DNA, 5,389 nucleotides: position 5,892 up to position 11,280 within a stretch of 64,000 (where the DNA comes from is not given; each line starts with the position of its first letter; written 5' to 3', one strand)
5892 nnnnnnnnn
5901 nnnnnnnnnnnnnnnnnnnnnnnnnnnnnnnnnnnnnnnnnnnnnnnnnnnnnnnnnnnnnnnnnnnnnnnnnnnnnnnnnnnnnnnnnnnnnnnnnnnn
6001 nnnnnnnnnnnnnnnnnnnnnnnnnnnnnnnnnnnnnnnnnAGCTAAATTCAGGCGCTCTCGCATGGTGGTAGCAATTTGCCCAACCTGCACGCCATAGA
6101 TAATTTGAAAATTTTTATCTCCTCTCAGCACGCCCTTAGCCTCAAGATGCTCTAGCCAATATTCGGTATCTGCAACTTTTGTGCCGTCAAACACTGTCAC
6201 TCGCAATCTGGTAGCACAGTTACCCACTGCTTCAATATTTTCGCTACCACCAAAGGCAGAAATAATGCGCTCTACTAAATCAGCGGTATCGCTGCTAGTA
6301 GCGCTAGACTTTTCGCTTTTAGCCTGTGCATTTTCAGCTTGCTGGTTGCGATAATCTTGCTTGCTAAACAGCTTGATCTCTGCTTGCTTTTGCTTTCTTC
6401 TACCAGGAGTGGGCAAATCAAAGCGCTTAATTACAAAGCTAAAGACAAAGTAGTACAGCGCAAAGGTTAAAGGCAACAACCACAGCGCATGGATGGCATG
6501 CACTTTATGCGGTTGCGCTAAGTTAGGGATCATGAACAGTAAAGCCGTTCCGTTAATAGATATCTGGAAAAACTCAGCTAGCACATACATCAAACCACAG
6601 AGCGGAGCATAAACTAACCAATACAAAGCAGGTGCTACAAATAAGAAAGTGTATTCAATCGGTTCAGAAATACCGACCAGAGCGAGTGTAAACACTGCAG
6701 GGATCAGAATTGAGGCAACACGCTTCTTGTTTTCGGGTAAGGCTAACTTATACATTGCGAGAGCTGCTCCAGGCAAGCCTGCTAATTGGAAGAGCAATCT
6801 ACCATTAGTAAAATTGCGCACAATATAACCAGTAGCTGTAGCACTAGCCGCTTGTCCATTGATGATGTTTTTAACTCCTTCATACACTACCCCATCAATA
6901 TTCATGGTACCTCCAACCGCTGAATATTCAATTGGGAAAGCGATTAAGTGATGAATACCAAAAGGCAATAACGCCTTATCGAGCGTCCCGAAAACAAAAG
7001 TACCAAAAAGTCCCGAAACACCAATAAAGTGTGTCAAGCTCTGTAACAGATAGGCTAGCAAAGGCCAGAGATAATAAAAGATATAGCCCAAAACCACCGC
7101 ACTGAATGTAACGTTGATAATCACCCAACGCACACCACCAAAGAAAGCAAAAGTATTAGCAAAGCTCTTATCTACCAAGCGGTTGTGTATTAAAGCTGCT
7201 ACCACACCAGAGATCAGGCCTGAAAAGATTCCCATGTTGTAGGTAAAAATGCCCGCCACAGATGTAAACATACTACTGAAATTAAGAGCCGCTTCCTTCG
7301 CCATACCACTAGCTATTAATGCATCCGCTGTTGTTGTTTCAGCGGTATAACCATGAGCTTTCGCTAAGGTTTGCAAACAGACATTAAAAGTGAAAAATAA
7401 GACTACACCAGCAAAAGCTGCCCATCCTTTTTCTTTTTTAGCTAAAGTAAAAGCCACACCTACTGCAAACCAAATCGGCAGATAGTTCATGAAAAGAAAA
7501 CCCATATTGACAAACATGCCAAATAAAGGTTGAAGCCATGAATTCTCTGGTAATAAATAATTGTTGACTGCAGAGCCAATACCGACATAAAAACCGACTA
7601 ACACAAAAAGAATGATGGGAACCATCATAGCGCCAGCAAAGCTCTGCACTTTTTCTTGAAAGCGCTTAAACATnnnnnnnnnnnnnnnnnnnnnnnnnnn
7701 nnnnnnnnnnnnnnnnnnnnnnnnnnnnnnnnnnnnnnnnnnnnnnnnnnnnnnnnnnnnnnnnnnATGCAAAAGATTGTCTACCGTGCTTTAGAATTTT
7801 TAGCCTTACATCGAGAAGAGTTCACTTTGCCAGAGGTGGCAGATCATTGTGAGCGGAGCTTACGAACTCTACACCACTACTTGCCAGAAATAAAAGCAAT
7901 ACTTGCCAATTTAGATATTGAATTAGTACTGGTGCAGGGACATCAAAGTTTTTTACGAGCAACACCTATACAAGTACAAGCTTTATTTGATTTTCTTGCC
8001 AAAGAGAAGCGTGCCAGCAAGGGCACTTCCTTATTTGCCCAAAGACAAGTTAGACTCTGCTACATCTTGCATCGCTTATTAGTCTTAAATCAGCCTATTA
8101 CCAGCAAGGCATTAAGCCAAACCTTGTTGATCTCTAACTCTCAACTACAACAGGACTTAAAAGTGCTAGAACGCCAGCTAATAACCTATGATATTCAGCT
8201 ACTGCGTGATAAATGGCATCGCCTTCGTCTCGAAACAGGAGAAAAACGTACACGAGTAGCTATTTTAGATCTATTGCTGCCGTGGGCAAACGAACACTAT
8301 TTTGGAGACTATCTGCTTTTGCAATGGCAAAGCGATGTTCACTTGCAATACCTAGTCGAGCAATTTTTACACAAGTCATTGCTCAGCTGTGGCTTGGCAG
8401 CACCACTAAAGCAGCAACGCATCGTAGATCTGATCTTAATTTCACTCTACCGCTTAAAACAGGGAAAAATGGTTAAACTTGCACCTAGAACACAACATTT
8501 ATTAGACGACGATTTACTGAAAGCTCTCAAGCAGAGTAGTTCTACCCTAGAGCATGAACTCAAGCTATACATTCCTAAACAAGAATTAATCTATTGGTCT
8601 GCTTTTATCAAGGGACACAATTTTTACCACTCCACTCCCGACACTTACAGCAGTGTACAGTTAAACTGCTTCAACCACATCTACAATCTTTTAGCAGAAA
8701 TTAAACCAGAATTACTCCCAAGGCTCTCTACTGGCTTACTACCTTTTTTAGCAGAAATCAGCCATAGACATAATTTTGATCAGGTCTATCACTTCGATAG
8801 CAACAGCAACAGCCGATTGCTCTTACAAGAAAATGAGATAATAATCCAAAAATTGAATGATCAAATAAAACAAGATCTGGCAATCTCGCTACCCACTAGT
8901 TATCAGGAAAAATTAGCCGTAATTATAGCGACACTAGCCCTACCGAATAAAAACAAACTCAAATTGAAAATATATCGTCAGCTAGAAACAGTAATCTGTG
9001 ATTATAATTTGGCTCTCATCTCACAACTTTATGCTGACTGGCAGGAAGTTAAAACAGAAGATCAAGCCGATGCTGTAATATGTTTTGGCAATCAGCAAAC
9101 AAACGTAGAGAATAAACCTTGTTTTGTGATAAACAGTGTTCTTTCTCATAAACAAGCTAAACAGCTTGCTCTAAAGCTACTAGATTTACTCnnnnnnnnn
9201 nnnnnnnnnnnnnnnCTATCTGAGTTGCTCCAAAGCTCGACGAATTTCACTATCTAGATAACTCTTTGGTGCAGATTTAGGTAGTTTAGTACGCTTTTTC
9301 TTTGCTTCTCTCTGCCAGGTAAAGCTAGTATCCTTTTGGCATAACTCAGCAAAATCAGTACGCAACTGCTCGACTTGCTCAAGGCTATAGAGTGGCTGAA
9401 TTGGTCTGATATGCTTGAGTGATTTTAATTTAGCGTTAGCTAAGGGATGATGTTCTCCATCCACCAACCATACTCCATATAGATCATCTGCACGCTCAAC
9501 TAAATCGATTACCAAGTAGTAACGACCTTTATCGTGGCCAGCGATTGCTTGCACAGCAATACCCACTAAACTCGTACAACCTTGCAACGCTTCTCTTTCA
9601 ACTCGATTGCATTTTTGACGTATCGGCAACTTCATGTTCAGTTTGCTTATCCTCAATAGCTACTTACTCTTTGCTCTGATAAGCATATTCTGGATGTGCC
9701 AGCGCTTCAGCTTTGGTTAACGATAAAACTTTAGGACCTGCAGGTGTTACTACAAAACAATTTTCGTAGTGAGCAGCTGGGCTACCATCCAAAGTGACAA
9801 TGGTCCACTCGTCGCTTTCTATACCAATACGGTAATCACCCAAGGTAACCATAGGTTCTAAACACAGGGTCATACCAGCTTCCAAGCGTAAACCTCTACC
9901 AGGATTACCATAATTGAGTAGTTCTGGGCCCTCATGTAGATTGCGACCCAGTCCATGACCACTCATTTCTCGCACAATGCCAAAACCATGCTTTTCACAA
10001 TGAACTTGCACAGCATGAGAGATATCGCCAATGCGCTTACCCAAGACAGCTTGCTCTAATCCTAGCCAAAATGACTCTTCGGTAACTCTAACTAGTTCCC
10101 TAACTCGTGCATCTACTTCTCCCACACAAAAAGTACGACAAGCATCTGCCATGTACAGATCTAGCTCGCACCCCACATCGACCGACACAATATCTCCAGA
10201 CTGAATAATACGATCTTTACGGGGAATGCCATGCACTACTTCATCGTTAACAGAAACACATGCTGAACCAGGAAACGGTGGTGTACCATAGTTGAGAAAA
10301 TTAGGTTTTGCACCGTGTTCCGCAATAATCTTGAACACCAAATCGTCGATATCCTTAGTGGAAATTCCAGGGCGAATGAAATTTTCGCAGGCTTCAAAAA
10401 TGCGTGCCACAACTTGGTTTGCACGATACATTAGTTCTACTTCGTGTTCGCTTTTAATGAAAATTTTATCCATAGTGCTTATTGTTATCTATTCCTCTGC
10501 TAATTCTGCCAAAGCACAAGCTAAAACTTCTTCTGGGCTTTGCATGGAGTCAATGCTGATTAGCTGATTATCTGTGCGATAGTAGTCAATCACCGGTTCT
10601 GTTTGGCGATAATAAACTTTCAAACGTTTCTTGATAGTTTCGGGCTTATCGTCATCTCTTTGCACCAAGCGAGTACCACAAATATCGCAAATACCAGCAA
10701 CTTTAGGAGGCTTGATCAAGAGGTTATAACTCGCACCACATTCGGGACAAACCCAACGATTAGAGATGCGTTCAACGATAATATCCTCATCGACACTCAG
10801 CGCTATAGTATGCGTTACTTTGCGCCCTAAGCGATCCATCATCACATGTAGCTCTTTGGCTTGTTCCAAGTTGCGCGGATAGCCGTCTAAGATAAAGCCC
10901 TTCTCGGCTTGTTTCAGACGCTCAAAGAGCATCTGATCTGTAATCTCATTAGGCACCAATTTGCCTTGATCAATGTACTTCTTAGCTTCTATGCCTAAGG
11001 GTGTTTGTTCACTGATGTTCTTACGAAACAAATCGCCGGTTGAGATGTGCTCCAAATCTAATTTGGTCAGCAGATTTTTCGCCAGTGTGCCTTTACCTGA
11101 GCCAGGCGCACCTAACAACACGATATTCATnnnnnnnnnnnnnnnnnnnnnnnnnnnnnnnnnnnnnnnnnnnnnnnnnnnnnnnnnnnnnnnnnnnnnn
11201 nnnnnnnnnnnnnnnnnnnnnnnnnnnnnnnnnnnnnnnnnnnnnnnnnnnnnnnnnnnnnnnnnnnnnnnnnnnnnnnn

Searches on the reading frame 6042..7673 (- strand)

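Call 18: search_protein_families(library=pfam, proteins=[window:6042-7673:-])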
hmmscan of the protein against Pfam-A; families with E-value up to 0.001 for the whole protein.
window:6042-7673:- (544 aa): 2 families
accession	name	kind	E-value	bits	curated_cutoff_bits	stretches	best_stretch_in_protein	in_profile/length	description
PF02378.23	PTS_EIIC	-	5.9e-47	160.7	30.7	1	15-356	3-315/319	Phosphotransferase system, EIIC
PF00367.25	PTS_EIIB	-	1e-13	50.9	27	1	469-500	2-33/34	phosphotransferase system, EIIB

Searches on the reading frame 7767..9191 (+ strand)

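Call 18: search_protein_families(library=pfam, proteins=[window:7767-9191:+])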
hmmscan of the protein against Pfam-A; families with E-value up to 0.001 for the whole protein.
window:7767-9191:+ (475 aa): 3 families
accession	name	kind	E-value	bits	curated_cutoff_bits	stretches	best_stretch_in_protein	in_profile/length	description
PF08279.18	HTH_11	-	4.2e-06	27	25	0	98-144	3-47/55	HTH domain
PF05043.19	Mga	-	1.1e-05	26.3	21.1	1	97-169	17-86/87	Mga helix-turn-helix domain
PF12840.13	HTH_20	-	0.00071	19.9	27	0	9-37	13-37/51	Helix-turn-helix domain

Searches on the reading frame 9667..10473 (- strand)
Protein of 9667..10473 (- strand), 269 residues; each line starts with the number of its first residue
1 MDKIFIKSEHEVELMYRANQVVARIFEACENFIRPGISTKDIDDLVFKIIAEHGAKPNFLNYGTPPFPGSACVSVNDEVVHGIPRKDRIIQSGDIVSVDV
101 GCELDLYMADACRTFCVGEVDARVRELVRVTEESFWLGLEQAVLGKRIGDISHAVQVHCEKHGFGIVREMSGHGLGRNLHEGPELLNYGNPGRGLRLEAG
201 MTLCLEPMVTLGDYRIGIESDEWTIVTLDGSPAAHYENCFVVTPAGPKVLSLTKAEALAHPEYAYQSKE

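Call 18: search_protein_families(library=pfam, proteins=[window:9667-10473:-])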
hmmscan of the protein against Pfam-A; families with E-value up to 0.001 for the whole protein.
window:9667-10473:- (269 aa): 1 family
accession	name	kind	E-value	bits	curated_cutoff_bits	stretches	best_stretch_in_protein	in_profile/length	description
PF00557.29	Peptidase_M24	-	3.3e-46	158.1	23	1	13-243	1-207/208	Metallopeptidase family M24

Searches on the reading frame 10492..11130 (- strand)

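Call 18: search_protein_families(library=pfam, proteins=[window:10492-11130:-])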
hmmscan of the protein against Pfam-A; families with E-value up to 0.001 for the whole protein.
window:10492-11130:- (213 aa): 5 families
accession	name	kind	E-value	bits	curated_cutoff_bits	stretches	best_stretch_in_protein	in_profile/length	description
PF00406.28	ADK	-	7.5e-53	179.2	26.8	1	5-187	1-149/151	Adenylate kinase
PF13207.12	AAA_17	-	3e-28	99.2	27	1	6-124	1-121/136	AAA domain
PF05191.20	ADK_lid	-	1.3e-18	67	26.6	1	125-160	1-36/36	Adenylate kinase, active site lid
PF13671.12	AAA_33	-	8.7e-08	33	27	1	3-125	2-118/143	AAA domain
PF13238.12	AAA_18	-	2.6e-07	31.6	29.4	1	3-125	1-111/128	AAA domain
